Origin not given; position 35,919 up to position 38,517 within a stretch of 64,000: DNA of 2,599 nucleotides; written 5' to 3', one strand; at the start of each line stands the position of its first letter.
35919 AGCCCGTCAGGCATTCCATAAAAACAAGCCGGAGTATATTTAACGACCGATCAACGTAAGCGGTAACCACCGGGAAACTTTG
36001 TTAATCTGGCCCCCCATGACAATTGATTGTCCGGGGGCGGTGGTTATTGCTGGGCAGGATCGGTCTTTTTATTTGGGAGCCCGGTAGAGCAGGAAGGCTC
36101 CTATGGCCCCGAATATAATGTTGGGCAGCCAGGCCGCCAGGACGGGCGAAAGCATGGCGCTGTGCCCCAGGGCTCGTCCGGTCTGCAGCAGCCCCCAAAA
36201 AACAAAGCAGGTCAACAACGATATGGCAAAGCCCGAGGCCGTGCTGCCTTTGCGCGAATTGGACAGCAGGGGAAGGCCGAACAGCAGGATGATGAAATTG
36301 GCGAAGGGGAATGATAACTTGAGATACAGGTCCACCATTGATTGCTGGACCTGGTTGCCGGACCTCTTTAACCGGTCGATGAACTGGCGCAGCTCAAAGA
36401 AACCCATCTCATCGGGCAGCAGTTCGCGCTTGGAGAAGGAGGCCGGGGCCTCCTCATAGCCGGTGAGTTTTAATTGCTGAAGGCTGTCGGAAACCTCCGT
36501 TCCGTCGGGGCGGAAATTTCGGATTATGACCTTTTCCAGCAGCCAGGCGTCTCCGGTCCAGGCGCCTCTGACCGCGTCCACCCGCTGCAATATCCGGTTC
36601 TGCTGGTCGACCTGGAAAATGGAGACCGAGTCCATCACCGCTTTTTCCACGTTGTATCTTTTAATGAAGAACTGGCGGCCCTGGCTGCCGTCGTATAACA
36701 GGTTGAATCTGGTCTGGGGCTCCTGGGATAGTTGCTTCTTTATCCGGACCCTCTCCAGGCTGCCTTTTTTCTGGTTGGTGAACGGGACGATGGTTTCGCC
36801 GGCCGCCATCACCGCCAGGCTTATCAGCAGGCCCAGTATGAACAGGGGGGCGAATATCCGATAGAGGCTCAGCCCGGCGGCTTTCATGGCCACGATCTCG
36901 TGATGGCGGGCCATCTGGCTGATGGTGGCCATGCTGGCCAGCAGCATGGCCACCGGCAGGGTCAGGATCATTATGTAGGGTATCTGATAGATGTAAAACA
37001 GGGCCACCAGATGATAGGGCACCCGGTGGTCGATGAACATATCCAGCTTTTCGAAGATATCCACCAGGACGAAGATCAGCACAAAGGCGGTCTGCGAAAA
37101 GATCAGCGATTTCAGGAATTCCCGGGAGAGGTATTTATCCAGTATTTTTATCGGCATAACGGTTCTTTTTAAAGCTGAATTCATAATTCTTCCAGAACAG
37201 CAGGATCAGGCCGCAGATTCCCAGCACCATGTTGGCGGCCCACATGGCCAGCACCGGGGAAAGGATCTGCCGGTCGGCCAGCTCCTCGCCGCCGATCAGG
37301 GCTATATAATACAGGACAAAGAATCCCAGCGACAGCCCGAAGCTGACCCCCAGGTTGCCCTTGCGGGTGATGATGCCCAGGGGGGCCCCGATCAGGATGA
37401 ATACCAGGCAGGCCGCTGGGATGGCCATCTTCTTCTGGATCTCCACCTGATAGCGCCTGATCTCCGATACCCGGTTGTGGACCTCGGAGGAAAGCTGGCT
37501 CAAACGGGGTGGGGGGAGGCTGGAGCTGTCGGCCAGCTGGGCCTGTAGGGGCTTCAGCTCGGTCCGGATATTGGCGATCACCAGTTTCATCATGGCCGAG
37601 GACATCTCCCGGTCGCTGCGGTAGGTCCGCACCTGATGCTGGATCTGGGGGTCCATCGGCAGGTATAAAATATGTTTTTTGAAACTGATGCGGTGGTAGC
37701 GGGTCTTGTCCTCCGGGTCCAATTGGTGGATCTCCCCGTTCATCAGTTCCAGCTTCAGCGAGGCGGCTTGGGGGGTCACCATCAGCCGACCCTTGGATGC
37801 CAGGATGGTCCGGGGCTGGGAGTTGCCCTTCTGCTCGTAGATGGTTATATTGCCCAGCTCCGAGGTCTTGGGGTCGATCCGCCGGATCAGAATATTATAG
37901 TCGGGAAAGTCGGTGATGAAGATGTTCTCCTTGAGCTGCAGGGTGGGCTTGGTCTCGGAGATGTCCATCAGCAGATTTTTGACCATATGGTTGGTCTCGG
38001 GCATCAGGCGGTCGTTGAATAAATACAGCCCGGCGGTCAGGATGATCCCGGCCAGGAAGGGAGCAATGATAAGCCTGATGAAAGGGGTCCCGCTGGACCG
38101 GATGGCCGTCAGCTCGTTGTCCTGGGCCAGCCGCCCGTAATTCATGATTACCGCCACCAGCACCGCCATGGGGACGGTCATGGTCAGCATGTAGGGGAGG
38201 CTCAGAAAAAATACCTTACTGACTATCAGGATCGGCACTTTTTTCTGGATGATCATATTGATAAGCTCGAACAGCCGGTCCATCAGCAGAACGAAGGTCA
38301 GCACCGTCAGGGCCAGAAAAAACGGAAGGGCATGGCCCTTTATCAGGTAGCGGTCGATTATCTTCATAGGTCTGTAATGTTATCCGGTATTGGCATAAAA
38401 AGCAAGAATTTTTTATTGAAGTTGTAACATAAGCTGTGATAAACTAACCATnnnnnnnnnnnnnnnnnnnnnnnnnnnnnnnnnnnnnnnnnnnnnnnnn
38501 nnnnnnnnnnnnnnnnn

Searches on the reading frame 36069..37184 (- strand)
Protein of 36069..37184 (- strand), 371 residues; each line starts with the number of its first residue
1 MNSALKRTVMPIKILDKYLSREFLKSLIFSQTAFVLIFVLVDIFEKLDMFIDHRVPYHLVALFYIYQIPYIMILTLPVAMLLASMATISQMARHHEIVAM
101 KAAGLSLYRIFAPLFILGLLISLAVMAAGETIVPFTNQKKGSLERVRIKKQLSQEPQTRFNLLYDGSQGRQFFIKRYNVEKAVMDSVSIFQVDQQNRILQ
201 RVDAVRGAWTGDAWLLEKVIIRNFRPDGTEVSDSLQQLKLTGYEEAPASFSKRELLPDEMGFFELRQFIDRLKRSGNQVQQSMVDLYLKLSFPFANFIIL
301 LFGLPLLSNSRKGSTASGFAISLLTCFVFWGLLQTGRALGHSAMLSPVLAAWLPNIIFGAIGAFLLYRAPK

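Call 10: search_protein_families(library=pfam, proteins=[window:36069-37184:-], max_evalue=0.0001)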
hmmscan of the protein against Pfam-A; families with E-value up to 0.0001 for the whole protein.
window:36069-37184:- (371 aa): 1 family
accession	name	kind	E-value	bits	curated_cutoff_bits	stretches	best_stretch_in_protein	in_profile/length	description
PF03739.19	LptF_LptG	-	2.7e-81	273.8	27.9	1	17-368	1-353/353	Lipopolysaccharide export system permease LptF/LptG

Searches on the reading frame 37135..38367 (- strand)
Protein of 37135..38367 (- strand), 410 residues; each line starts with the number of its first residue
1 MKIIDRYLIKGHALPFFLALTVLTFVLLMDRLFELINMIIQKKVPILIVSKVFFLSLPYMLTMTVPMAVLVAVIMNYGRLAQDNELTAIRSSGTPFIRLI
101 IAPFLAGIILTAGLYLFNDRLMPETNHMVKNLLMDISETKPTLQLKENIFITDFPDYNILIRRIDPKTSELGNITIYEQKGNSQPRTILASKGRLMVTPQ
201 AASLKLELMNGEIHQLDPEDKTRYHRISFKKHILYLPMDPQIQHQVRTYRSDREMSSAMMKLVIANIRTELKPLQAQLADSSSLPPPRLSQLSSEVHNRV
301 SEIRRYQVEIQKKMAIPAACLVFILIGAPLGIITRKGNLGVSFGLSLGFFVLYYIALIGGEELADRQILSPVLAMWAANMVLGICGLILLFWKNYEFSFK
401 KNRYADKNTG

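Call 4: search_protein_families(library=pfam, proteins=[window:37135-38367:-], max_evalue=0.01)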
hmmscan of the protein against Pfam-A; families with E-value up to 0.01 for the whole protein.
window:37135-38367:- (410 aa): 1 family
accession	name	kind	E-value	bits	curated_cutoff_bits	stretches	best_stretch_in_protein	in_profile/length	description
PF03739.19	LptF_LptG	-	8.5e-85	285.3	27.9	1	6-390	1-351/353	Lipopolysaccharide export system permease LptF/LptG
